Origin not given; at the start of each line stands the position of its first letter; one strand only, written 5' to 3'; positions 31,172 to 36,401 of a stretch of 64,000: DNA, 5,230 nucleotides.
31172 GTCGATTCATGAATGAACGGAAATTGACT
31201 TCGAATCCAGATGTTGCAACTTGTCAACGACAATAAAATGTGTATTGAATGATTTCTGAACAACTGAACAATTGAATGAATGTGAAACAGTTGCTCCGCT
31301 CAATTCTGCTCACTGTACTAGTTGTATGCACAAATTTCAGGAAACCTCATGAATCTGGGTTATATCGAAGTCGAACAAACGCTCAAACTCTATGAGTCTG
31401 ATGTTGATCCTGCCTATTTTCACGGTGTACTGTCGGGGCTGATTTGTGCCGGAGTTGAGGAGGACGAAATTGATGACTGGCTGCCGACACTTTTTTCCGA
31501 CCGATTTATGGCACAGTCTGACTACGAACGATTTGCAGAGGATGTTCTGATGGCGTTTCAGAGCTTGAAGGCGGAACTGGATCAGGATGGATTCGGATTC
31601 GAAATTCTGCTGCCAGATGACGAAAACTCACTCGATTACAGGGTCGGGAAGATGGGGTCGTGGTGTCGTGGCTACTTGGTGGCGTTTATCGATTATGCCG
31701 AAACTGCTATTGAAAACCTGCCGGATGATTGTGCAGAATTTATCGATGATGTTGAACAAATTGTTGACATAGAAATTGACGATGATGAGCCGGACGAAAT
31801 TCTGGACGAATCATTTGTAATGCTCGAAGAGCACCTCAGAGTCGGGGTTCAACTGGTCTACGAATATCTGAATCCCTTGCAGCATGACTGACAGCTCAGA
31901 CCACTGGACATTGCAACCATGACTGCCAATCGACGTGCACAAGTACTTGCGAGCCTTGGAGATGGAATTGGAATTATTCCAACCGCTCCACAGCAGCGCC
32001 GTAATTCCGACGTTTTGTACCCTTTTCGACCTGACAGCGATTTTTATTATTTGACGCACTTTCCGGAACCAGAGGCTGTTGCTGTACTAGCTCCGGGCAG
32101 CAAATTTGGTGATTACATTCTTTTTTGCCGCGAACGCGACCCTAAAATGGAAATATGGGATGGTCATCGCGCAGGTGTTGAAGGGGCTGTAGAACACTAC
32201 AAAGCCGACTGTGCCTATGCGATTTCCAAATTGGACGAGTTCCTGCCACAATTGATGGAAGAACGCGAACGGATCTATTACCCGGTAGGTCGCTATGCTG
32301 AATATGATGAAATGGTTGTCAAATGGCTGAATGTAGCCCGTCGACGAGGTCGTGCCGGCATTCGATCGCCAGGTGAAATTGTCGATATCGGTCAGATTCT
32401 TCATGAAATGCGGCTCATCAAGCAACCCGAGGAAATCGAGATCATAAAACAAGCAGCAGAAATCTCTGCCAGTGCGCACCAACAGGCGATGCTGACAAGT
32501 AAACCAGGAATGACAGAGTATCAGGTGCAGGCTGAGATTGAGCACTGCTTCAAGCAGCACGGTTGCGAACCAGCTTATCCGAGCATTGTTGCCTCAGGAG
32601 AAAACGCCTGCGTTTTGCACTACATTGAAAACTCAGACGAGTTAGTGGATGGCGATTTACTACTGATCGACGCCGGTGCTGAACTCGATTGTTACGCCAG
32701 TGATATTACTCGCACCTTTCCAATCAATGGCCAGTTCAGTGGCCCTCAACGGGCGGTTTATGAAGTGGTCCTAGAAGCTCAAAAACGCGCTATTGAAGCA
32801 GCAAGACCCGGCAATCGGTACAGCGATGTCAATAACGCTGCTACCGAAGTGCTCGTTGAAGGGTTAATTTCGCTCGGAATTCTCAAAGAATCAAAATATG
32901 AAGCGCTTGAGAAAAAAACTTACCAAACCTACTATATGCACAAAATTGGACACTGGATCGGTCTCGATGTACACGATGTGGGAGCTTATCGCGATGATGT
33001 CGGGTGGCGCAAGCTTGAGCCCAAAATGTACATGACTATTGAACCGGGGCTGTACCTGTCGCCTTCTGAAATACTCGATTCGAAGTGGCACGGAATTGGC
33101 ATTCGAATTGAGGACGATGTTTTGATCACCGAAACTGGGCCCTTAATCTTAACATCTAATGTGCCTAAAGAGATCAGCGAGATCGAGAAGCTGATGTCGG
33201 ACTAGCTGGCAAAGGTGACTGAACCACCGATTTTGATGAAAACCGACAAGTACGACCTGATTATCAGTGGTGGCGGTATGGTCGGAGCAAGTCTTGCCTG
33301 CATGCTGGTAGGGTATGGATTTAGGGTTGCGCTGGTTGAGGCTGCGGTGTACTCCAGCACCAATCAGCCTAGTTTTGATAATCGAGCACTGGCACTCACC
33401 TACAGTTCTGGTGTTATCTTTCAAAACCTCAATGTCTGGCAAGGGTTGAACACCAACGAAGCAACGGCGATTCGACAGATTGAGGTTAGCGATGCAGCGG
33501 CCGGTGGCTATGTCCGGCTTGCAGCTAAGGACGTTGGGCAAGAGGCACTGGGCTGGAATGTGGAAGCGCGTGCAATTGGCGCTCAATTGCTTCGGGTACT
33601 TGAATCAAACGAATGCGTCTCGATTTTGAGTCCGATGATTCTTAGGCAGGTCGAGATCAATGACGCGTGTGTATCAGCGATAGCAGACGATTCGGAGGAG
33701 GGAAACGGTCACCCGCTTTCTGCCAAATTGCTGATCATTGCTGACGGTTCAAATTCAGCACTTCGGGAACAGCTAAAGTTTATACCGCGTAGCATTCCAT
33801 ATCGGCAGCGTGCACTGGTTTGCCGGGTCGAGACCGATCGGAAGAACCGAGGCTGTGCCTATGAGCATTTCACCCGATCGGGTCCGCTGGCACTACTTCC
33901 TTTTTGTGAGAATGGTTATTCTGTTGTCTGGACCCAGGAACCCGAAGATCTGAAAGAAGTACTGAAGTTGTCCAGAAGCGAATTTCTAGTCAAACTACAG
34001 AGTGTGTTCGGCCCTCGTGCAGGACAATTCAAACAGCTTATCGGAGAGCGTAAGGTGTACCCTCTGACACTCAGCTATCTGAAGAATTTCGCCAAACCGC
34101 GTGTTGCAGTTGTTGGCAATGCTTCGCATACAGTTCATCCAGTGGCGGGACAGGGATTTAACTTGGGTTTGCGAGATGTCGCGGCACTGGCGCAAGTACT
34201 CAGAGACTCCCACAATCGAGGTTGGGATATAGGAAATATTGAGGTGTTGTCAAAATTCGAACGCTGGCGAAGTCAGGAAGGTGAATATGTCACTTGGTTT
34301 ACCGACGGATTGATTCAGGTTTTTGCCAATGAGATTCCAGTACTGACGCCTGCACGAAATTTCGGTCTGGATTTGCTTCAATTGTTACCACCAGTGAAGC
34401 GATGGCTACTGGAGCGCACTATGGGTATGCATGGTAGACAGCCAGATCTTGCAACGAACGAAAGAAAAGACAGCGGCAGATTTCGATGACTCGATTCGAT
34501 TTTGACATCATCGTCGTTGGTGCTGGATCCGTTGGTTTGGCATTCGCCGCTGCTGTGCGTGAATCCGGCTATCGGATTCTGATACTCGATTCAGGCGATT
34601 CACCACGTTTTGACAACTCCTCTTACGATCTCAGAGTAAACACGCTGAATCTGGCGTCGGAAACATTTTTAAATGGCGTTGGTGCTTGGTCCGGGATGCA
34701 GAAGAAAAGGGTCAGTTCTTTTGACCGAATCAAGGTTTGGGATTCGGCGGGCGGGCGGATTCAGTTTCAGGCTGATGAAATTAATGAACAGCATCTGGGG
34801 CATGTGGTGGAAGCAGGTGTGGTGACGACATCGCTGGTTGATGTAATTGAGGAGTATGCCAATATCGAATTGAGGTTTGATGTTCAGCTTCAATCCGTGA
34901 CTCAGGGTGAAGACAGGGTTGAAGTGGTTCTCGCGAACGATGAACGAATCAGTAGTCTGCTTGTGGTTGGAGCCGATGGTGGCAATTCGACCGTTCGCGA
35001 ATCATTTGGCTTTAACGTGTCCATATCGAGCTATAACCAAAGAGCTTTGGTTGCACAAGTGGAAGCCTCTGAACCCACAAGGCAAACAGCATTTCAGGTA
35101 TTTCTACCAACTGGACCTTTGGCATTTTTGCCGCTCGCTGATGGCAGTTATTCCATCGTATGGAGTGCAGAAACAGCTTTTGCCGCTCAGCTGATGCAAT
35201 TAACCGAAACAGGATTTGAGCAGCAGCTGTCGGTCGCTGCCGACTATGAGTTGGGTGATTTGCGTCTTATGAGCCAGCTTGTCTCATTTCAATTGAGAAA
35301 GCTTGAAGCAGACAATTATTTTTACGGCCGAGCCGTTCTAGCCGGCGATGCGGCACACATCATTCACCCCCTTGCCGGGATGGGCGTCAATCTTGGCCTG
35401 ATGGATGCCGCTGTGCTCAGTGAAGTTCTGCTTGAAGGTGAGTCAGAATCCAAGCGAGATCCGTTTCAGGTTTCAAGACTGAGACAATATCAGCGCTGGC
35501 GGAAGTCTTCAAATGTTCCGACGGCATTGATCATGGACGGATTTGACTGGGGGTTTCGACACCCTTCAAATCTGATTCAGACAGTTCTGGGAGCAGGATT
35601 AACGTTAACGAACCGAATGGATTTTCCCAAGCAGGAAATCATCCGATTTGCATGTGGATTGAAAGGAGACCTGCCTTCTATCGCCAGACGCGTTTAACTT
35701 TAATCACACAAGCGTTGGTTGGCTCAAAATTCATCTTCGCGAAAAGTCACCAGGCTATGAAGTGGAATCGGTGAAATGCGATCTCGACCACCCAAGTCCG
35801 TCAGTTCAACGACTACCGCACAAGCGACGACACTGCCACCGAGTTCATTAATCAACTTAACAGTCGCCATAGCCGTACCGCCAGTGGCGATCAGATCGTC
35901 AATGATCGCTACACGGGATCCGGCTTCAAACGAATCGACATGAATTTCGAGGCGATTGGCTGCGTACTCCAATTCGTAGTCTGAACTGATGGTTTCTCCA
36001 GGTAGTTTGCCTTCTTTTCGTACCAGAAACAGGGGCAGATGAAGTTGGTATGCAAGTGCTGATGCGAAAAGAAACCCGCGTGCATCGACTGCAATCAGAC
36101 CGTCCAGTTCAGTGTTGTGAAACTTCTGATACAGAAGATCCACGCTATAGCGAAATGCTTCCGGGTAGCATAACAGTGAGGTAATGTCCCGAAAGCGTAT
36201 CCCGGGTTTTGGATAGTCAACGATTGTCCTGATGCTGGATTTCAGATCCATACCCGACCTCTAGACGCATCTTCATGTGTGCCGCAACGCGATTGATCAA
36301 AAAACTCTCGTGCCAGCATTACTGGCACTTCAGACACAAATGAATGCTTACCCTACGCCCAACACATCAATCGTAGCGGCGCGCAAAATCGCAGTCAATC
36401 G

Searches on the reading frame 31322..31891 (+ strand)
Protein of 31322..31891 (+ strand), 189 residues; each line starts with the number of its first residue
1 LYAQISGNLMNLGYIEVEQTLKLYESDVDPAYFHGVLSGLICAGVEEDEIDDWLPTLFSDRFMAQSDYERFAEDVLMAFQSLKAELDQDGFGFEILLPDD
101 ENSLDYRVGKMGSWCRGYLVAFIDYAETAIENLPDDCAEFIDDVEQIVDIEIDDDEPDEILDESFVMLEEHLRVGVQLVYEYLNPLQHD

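Call 59: search_protein_families(library=pfam, proteins=[window:31322-31891:+], max_evalue=0.001)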
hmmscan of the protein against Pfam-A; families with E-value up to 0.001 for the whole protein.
window:31322-31891:+ (189 aa): 1 family
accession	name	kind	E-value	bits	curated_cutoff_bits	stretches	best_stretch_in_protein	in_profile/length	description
PF03695.18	UPF0149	-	5.6e-27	95.5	25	1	17-185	3-181/181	Uncharacterised protein family (UPF0149)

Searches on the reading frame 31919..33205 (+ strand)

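Call 59: search_protein_families(library=pfam, proteins=[window:31919-33205:+], max_evalue=0.001)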
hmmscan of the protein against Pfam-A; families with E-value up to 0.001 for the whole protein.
window:31919-33205:+ (428 aa): 2 families
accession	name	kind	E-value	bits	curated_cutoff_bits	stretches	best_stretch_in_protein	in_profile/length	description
PF00557.29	Peptidase_M24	-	2.3e-68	230.5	23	1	174-405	1-208/208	Metallopeptidase family M24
PF05195.22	AMP_N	-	2.1e-35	121.5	24.6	1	3-120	2-121/121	Aminopeptidase P, N-terminal domain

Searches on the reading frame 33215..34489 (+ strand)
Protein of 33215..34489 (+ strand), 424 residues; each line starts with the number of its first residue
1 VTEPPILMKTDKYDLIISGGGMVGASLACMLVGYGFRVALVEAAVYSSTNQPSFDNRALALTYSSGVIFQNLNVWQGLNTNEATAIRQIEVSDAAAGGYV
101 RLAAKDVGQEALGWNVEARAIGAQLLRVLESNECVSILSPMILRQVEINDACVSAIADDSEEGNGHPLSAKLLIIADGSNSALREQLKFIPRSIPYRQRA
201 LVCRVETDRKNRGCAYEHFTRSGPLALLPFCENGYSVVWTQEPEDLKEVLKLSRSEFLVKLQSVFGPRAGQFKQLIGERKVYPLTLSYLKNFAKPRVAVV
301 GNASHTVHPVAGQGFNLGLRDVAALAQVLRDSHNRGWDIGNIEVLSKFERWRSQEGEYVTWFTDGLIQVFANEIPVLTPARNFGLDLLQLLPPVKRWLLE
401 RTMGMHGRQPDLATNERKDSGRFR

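Call 59: search_protein_families(library=pfam, proteins=[window:33215-34489:+], max_evalue=0.001)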
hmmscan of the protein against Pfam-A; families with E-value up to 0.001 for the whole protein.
window:33215-34489:+ (424 aa): 3 families
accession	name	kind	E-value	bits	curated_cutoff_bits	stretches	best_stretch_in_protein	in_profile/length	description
PF01494.25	FAD_binding_3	-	5.4e-20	72.4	22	1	13-329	2-318/349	FAD binding domain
PF08491.16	SE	-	3.7e-05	23.4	20.1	1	293-373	128-208/276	Squalene epoxidase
PF01266.30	DAO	-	0.00072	19.6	27.9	0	14-46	1-34/353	FAD dependent oxidoreductase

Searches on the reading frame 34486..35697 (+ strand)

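Call 59: search_protein_families(library=pfam, proteins=[window:34486-35697:+], max_evalue=0.001)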
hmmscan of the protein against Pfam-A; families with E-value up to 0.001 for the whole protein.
window:34486-35697:+ (403 aa): 8 families
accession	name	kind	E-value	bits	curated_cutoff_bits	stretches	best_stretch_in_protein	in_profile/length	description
PF01494.25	FAD_binding_3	-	7.9e-31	108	22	1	6-320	2-323/349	FAD binding domain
PF05834.18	Lycopene_cycl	-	1.8e-06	27.7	23.4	0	7-44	1-40/380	Lycopene cyclase protein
PF13450.12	NAD_binding_8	-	2.3e-06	28.2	21.9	1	10-62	1-53/68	NAD(P)-binding Rossmann-like domain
PF03486.20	HI0933_like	-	9.9e-06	25.6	50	1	7-170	2-168/244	HI0933-like protein Rossmann domain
PF01266.30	DAO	-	0.0001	22.4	27.9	1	7-46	1-40/353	FAD dependent oxidoreductase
PF08491.16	SE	-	0.00012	21.6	20.1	1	270-342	119-190/276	Squalene epoxidase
PF00070.33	Pyr_redox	-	0.00065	20.6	22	0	8-44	2-40/82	Pyridine nucleotide-disulphide oxidoreductase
PF07992.20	Pyr_redox_2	-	0.00092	19.2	26.1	0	7-38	2-175/291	Pyridine nucleotide-disulphide oxidoreductase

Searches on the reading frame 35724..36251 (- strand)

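Call 59: search_protein_families(library=pfam, proteins=[window:35724-36251:-], max_evalue=0.001)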
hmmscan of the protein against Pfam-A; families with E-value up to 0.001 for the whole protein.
window:35724-36251:- (175 aa): 1 family
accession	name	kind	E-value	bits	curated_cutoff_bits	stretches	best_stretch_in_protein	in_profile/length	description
PF00156.33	Pribosyltran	-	5.1e-15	55.6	26.3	1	38-149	17-125/158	Phosphoribosyl transferase domain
